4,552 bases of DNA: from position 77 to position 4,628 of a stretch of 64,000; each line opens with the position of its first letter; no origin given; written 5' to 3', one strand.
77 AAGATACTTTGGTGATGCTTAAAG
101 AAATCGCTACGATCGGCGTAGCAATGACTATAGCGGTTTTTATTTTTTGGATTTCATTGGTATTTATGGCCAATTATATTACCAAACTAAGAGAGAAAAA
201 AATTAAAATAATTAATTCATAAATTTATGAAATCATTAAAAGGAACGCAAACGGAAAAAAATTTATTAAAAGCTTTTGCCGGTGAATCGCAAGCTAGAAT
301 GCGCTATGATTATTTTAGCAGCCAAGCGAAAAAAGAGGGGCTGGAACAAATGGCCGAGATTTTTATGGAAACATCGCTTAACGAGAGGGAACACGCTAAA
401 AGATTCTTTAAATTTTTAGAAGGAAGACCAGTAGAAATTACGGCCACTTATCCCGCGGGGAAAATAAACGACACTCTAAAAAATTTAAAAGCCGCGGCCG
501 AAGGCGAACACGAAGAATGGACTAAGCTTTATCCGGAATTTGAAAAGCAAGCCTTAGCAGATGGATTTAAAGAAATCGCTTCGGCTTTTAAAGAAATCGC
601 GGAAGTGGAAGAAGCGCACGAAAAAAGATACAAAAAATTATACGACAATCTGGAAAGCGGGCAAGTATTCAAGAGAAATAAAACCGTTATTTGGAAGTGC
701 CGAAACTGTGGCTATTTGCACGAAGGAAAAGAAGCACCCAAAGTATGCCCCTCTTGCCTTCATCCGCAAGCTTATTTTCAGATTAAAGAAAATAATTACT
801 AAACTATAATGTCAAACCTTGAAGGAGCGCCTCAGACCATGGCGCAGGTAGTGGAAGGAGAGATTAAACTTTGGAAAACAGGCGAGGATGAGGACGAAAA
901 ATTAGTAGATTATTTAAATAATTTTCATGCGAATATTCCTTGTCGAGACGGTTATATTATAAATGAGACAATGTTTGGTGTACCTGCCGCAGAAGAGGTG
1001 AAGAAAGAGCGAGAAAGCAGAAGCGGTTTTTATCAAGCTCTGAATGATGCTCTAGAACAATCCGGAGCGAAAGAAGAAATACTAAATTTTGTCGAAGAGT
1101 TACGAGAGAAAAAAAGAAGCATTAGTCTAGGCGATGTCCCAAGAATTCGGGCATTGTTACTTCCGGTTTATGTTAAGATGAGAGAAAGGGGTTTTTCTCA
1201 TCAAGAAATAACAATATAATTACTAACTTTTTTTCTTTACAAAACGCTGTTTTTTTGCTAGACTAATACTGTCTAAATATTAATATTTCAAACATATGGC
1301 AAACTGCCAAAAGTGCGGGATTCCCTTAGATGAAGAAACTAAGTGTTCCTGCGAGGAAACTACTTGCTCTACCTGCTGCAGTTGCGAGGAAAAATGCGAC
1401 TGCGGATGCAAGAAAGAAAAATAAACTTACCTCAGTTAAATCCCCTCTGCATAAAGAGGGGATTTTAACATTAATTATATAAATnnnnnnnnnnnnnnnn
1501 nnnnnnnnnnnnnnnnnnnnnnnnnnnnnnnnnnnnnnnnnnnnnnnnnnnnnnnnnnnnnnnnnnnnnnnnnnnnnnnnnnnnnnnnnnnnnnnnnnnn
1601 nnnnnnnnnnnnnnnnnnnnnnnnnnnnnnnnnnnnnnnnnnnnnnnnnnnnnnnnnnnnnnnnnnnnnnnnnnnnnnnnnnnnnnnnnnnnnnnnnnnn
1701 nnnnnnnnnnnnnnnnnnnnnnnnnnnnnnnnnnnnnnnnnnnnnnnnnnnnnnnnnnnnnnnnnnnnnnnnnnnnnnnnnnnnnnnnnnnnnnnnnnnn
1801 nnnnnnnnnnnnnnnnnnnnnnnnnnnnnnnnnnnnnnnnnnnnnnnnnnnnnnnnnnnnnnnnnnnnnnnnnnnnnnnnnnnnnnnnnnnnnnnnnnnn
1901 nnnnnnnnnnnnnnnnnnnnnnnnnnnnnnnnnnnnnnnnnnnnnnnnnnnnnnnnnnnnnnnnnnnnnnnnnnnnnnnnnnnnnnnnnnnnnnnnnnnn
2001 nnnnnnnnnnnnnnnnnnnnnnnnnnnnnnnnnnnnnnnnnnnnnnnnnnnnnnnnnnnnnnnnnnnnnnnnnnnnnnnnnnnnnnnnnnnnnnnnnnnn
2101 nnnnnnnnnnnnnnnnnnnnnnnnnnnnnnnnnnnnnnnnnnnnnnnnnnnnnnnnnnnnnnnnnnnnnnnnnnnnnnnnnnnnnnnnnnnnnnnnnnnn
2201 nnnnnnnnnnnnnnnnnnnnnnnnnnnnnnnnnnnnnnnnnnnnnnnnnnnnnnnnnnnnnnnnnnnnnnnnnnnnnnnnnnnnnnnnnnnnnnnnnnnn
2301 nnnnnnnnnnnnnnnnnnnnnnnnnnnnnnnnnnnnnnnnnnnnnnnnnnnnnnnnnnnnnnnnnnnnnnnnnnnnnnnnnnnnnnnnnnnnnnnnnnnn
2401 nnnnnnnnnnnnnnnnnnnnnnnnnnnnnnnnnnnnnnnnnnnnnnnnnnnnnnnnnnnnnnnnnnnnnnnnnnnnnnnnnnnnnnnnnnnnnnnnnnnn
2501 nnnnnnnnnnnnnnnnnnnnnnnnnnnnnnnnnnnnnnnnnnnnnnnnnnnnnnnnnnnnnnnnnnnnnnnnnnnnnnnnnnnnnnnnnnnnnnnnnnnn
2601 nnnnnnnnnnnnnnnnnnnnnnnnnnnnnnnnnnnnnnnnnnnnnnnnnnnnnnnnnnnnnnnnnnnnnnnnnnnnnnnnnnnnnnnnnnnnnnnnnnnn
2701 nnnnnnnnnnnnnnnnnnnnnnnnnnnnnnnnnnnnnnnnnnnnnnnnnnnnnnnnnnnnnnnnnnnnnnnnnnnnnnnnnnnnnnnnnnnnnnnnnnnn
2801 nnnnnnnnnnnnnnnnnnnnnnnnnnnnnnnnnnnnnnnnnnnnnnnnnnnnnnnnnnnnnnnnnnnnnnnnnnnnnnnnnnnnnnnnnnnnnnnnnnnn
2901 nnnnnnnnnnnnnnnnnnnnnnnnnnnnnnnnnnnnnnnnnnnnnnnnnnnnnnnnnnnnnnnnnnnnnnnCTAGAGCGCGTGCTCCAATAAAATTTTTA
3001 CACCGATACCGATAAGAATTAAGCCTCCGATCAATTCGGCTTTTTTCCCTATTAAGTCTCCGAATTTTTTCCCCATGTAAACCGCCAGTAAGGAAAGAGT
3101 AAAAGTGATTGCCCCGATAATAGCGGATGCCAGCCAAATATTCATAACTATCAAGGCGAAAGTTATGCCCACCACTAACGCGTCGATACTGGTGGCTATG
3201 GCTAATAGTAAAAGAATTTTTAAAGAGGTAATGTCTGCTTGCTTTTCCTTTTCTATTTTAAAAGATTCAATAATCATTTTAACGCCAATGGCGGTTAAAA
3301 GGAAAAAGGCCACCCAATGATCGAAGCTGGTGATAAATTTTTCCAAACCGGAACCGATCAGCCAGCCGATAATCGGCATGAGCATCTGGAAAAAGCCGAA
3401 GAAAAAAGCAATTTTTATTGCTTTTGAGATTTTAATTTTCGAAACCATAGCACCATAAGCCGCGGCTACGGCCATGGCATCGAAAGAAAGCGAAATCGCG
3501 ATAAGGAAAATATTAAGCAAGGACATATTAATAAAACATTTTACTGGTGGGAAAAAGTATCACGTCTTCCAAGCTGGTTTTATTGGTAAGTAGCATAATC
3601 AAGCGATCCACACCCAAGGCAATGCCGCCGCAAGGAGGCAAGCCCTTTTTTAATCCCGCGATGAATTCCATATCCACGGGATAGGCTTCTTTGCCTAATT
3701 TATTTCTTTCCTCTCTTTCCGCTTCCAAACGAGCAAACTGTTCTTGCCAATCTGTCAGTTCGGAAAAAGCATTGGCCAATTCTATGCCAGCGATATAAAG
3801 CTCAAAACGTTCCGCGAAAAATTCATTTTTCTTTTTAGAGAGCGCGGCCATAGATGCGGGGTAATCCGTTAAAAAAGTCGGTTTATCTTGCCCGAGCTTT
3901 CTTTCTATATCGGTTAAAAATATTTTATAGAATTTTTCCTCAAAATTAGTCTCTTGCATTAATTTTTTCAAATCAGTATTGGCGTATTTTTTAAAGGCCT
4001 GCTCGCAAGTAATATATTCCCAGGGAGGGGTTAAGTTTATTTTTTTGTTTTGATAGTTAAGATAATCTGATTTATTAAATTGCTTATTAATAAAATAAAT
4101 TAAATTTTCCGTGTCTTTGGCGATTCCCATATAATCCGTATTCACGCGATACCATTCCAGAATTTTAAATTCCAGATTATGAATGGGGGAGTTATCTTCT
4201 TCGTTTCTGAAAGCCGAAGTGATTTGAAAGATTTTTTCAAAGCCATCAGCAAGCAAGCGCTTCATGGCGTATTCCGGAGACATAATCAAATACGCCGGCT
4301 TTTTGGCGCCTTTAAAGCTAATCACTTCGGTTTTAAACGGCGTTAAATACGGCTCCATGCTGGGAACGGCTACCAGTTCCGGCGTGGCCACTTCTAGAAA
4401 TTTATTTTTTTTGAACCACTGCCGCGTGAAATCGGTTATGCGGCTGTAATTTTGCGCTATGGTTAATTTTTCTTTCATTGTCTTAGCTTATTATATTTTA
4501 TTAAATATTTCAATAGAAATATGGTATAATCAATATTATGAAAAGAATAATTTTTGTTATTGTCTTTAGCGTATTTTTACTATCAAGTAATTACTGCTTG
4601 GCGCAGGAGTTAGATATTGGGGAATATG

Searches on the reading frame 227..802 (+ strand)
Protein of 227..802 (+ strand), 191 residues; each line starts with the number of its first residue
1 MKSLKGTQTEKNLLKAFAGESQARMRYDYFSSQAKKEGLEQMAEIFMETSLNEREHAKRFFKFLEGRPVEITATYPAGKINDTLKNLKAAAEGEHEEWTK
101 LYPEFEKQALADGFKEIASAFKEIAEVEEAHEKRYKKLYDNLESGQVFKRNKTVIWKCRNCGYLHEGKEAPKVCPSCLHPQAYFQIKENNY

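Call 70: search_protein_families(library=pfam, proteins=[window:227-802:+], max_evalue=0.00001)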
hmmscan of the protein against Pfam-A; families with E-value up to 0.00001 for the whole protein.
window:227-802:+ (191 aa): 4 families
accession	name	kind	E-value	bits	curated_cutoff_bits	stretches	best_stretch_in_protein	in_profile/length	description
PF02915.23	Rubrerythrin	-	5.6e-29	101.7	22.8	1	11-139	1-137/137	Rubrerythrin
PF21349.2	RUBY_RBDX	-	3.2e-15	55.7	26.5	1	156-185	1-30/30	Rubrerythrin, rubredoxin-like domain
PF00210.30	Ferritin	-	9.2e-08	32.6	24.5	1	11-143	2-140/142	Ferritin-like domain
PF23458.2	DUF7130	-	7e-06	26.3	35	0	133-182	33-81/89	Domain of unknown function (DUF7130)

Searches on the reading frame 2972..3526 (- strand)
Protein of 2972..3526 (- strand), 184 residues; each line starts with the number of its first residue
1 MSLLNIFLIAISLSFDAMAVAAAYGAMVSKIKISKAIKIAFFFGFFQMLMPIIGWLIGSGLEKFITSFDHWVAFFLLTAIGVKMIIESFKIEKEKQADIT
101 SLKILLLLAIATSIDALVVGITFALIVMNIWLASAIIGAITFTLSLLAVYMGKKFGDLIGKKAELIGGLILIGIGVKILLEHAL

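Call 70: search_protein_families(library=pfam, proteins=[window:2972-3526:-], max_evalue=0.00001)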
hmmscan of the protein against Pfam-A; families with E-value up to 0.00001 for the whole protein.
window:2972-3526:- (184 aa): 1 family
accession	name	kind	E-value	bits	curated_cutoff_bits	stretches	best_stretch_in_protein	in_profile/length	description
PF02659.21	Mntp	-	5.4e-52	176.1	24.4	1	31-179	2-152/152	Putative manganese efflux pump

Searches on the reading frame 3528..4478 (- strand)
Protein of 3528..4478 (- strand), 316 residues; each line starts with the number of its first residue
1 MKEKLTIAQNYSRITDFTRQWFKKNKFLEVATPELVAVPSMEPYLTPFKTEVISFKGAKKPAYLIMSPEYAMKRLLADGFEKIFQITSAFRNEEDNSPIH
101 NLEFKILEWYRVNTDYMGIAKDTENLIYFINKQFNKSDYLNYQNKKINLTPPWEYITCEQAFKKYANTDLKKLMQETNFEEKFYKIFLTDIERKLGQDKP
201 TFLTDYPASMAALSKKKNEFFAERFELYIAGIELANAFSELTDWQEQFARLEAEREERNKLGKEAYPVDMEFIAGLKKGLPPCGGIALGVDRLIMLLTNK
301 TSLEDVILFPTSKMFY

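Call 70: search_protein_families(library=pfam, proteins=[window:3528-4478:-], max_evalue=0.00001)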
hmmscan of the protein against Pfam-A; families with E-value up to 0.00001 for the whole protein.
window:3528-4478:- (316 aa): 1 family
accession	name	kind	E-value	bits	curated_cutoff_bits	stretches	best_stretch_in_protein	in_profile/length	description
PF00152.25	tRNA-synt_2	-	2e-51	175.4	25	1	9-312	23-307/308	tRNA synthetases class II (D, K and N)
